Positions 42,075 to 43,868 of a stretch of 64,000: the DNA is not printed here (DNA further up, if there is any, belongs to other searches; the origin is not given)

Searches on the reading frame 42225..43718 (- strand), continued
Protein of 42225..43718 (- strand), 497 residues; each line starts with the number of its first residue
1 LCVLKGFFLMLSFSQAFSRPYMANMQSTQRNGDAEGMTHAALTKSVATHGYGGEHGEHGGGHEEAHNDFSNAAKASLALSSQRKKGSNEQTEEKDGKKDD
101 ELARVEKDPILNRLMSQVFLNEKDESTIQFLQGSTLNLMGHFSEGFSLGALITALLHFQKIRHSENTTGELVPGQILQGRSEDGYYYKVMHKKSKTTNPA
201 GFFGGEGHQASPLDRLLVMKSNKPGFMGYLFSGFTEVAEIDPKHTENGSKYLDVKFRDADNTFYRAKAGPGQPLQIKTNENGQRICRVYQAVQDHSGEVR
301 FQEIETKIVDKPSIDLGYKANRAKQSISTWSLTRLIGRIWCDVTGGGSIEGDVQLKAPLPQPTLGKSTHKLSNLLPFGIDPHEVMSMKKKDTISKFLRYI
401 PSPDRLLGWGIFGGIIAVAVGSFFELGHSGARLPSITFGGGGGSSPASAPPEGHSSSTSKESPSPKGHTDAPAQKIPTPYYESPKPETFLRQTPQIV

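Call 35: find_related_loci(query=A1, collection=metagenome_contigs, flank=4000)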
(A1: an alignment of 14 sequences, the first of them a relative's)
Query A1 (488 aa) in metagenome_contigs; peptide patterns used: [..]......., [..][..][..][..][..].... (x = any residue, [..] = any of these).
114 stretches matched a pattern, but none encodes a relative of the query by tblastn (E <= 1e-3).

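Call 40: search_protein_representatives(alignment_id=A1)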
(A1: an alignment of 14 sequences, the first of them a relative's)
Query: 14 sequences, 485 profile positions. Proteins with E-value up to 0.001 (for the whole library): 9; up to 1e-10: 8; up to 1e-30: 7. The best 9 are listed.
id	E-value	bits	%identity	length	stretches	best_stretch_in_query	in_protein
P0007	1.0e-262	888.6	-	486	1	2-483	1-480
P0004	1.4e-203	693.6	-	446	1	1-463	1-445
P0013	1.3e-166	571.7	-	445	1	1-463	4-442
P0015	2.9e-89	316.6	-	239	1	1-215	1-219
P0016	1.3e-38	149.6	-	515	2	119-368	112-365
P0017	2.3e-34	135.6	-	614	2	116-285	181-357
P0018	1.3e-33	133.1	-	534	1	116-439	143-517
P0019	7.8e-20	87.6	-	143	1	2-60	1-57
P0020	3.5e-06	42.6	-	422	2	78-149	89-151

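Call 42: find_encoding_contigs(protein=P0018, flank=8000, max_places=2)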
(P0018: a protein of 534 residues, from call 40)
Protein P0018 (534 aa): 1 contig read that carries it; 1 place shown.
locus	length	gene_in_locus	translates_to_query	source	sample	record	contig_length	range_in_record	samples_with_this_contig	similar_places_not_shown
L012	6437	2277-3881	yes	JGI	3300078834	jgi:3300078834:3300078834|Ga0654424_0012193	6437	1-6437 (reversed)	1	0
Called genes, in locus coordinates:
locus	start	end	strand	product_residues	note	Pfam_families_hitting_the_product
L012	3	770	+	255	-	?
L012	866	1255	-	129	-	PF01022:HTH_5, PF12802:MarR_2, PF12840:HTH_20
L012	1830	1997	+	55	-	-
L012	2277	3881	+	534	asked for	-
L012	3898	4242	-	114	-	-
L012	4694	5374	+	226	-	-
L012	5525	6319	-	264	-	-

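Call 43: find_encoding_contigs(protein=P0017, flank=8000, max_places=2)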
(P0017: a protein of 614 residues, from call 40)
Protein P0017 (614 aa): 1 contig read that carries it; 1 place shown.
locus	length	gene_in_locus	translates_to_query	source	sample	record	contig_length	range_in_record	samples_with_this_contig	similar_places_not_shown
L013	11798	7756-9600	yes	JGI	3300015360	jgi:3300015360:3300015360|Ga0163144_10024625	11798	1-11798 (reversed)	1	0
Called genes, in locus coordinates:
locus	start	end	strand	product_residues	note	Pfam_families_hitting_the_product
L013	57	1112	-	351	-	-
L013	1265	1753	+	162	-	-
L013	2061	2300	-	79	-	PF01106:NifU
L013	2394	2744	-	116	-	PF01521:Fe-S_biosyn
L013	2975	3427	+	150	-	PF00460:Flg_bb_rod (faint)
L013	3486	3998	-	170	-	PF00578:AhpC-TSA, PF08534:Redoxin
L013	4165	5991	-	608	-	PF01321:Creatinase_N, PF16189:Creatinase_N_2, PF00557:Peptidase_M24, PF16188:Peptidase_M24_C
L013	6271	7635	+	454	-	PF13677:MotB_plug, PF00691:OmpA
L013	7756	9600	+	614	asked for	-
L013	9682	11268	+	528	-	PF00389:2-Hacid_dh, PF02826:2-Hacid_dh_C, PF03446:NAD_binding_2, PF19304:PGDH_inter, PF01842:ACT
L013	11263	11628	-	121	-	-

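Call 44: find_encoding_contigs(protein=P0020, flank=8000, max_places=2)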
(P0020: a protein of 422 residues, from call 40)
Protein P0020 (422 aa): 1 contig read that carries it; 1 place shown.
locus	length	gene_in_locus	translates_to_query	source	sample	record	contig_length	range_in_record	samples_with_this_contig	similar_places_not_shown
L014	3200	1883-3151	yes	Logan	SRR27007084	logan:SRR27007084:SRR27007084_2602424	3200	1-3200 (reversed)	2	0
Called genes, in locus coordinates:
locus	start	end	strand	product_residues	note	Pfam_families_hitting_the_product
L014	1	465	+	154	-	?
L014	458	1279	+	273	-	PF00702:Hydrolase, PF08282:Hydrolase_3, PF12710:HAD (faint), PF13419:HAD_2 (faint), PF05116:S6PP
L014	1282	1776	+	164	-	PF02542:YgbB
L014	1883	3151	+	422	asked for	-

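Call 45: find_encoding_contigs(protein=P0016, flank=8000, max_places=2)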
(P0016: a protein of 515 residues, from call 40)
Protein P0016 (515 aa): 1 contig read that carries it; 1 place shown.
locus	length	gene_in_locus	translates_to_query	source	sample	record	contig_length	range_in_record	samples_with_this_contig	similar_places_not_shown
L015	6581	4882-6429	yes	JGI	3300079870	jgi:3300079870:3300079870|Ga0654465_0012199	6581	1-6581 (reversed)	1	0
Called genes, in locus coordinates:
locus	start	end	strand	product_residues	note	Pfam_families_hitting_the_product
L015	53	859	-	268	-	-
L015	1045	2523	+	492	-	-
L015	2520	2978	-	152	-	-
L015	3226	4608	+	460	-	PF07228:SpoIIE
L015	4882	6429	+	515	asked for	-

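Call 48: find_homologous_proteins(query=A2, max_evalue=0.001)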
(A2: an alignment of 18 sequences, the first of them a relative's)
Query A2 (18 sequences) (488 aa, profile of the alignment): 13 proteins with E <= 0.001 among 8000 candidates.
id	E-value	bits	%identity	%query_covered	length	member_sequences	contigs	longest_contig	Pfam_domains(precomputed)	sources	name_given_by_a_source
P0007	4.8e-222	756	51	97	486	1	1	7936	-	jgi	jgi:hypothetical protein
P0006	1.4e-220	752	51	94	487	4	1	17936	-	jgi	jgi:hypothetical protein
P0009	1.3e-211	722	47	100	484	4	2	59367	-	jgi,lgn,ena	jgi:hypothetical protein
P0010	4.8e-205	700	49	91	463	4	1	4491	-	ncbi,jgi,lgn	jgi:hypothetical protein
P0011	3.5e-204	698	46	91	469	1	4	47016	-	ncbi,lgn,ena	-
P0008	2.3e-202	692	48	100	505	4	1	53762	-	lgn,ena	-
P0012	1.3e-200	686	43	86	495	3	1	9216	-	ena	-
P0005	1.9e-198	679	53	97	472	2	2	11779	-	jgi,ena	jgi:hypothetical protein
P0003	2.7e-194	665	69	96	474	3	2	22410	-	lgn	-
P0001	7.7e-187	640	100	100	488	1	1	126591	-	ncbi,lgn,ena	-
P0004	1.3e-183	630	66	91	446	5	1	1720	-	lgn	-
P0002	5.1e-180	618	83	93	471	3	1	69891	-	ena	-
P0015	3.7e-73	265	47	38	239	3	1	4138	-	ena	-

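Call 74: find_homologous_proteins(query=L007:6530-7774:+, max_evalue=1e-10)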
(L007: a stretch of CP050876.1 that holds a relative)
Query L007:6530-7774:+ (414 aa): 8000 proteins with E <= 1e-10 among 8000 candidates; the best 120 are listed.
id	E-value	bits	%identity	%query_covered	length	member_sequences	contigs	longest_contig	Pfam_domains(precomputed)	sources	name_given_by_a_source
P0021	1.3e-258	876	98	97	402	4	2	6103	PF00691.26,PF13677.12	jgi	jgi:chemotaxis protein MotB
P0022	4.2e-166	571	66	94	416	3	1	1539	PF00691.26,PF13677.12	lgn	-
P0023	1.2e-161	556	67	94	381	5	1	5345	PF00691.26,PF13677.12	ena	-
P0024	1.2e-160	553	67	94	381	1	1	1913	PF00691.26,PF13677.12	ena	-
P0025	1.6e-160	553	67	94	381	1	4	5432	PF00691.26,PF13677.12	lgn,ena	-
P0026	3.3e-160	552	67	94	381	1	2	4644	PF00691.26,PF13677.12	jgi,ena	jgi:chemotaxis protein MotB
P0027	8.6e-160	550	67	93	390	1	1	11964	PF00691.26,PF13677.12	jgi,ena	jgi:chemotaxis protein MotB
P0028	1.5e-159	549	67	94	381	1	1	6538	PF00691.26,PF13677.12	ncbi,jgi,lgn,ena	jgi:chemotaxis protein MotB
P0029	1.5e-156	540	65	94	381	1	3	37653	PF00691.26,PF13677.12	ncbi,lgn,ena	-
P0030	3.2e-156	539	66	94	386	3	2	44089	PF00691.26,PF13677.12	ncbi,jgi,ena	jgi:chemotaxis protein MotB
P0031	3.6e-155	535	65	94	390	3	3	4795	PF00691.26,PF13677.12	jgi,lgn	jgi:chemotaxis protein MotB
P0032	1.4e-153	530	64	94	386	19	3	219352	PF00691.26,PF13677.12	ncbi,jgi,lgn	jgi:chemotaxis protein MotB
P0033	9.4e-153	527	65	93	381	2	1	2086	PF00691.26,PF13677.12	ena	-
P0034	3.6e-150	519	64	94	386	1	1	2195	PF00691.26,PF13677.12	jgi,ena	-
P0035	1.5e-145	503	63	91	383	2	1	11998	PF00691.26,PF13677.12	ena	-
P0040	1.7e-101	358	50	85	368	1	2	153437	PF00691.26,PF13677.12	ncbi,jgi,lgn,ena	jgi:chemotaxis protein MotB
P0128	4.7e-78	281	48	73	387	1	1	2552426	PF00691.26,PF13677.12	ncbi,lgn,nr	ncbi:MAG: OmpA family protein [Vampirovibrionales bacterium]|nr:OmpA family protein [Vampirovibriona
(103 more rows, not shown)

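Call 75: find_encoding_contigs(protein=P0032, flank=5000, max_places=1)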
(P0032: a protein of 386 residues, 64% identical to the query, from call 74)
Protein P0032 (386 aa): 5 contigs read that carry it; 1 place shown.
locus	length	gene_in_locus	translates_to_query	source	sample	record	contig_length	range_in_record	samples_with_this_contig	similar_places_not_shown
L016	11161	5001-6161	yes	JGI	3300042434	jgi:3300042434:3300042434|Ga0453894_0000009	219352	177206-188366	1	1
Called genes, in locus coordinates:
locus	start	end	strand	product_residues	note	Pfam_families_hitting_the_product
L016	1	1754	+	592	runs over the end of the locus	PF01520:Amidase_3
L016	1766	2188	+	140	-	PF01878:EVE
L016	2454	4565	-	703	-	PF00912:Transgly, PF00905:Transpeptidase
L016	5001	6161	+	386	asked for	PF13677:MotB_plug, PF00691:OmpA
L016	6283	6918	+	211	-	-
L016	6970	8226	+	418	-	-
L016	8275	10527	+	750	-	PF01171:ATP_bind_3, PF11734:TilS_C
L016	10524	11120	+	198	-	PF00156:Pribosyltran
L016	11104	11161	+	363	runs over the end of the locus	PF11805:DUF3326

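Call 76: find_encoding_contigs(protein=P0040, flank=5000, max_places=1)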
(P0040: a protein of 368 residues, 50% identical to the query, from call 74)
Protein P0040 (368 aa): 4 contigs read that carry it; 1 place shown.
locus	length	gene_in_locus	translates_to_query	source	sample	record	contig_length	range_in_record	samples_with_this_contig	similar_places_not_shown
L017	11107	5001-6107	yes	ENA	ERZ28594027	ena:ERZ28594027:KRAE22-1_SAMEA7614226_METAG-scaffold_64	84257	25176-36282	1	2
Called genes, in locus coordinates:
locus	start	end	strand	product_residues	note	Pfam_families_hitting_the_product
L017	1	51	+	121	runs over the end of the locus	PF00462:Glutaredoxin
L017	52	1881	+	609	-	PF01571:GCV_T (faint), PF13428:TPR_14 (faint), PF23914:TPR_CcmH_CycH (faint), PF13432:TPR_16 (faint), PF07719:TPR_2 (faint), PF13181:TPR_8 (faint), PF13414:TPR_11 (faint), PF14559:TPR_19, +2 more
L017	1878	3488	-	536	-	PF09992:NAGPA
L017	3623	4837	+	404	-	PF00089:Trypsin, PF13365:Trypsin_2, PF00595:PDZ, PF13180:PDZ_2, PF17820:PDZ_6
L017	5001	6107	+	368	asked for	PF13677:MotB_plug, PF00691:OmpA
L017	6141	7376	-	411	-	PF00682:HMGL-like, PF22617:HCS_D2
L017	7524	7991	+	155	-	PF00085:Thioredoxin, PF13098:Thioredoxin_2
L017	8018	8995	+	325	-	-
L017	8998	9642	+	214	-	PF03602:Cons_hypoth95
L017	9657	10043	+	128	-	-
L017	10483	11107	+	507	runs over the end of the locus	-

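Call 77: find_encoding_contigs(protein=P0128, flank=5000, max_places=1)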
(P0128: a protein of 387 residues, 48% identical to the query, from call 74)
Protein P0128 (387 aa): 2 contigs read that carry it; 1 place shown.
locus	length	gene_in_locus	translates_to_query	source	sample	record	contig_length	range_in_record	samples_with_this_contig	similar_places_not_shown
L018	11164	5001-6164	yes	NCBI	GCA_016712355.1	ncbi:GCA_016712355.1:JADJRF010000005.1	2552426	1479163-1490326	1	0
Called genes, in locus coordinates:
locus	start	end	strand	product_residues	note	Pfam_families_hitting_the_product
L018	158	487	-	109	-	-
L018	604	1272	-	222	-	PF01553:Acyltransferase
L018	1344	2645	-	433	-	PF00275:EPSP_synthase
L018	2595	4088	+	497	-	-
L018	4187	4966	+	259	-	PF20560:MotA_N, PF01618:MotA_ExbB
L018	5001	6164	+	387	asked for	PF13677:MotB_plug, PF00691:OmpA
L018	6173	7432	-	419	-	-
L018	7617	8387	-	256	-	-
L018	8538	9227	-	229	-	PF00174:Oxidored_molyb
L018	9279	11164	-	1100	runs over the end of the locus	PF05860:TPS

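Call 84: find_related_loci(query=A2, collection=viral_contigs, flank=3000)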
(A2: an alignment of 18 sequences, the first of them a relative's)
Query A2 (488 aa) in viral_contigs; peptide patterns used: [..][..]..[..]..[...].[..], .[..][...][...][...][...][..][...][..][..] (x = any residue, [..] = any of these).
179 stretches matched a pattern, but none encodes a relative of the query by tblastn (E <= 1e-3).

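Call 87: list_cluster_members(proteins=[P0001, P0014, P0011, P0010])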
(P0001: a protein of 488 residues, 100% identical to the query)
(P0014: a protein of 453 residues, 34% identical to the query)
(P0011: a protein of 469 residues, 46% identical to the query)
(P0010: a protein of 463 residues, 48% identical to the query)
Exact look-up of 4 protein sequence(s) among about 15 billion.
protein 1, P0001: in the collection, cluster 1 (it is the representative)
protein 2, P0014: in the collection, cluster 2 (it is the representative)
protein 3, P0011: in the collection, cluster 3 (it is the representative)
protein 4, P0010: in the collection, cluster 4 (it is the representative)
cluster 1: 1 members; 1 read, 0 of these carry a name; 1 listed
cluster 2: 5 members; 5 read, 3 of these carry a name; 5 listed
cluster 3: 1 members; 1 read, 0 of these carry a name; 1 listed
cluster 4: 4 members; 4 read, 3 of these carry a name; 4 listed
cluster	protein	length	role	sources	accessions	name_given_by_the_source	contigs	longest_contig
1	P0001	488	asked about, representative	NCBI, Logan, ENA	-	-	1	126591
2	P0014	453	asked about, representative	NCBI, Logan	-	-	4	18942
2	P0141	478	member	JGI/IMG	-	hypothetical protein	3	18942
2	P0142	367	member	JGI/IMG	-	hypothetical protein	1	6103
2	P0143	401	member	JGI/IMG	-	hypothetical protein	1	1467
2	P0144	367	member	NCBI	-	-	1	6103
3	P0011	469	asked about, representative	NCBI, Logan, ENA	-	-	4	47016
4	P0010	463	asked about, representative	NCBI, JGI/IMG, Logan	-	hypothetical protein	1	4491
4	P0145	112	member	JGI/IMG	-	hypothetical protein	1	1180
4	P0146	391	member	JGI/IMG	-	hypothetical protein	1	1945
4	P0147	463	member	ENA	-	-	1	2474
